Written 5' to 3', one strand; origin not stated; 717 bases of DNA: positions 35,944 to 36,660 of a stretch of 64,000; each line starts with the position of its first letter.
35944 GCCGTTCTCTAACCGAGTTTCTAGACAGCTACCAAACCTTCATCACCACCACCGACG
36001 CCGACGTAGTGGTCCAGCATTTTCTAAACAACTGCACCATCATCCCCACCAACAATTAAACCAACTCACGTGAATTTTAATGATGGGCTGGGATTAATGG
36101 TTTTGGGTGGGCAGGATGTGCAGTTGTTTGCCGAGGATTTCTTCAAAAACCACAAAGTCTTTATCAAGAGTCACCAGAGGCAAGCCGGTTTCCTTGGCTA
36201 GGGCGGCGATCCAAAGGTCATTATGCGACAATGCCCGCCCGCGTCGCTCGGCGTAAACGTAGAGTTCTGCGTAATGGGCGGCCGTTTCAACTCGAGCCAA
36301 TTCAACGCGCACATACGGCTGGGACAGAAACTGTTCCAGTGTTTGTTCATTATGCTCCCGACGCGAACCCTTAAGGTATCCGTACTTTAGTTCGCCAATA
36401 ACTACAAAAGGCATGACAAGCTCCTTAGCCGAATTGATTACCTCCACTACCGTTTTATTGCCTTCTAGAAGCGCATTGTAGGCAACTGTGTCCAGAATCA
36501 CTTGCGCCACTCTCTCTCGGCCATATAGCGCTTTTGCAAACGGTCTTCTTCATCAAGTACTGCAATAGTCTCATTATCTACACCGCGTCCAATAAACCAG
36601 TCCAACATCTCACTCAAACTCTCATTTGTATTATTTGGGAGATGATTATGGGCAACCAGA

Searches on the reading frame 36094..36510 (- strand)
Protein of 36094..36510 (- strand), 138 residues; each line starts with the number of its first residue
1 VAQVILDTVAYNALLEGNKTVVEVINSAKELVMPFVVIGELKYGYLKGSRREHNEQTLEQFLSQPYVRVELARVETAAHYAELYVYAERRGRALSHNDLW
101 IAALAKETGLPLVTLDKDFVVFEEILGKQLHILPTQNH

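Call 80: search_protein_families(library=pfam, proteins=[window:36094-36510:-], max_evalue=0.001)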
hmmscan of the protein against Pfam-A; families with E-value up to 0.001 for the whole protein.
window:36094-36510:- (138 aa): 1 family
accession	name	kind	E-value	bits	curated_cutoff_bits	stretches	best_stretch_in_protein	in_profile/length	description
PF01850.27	PIN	-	4e-16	60.2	23.6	1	5-120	2-115/120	PIN domain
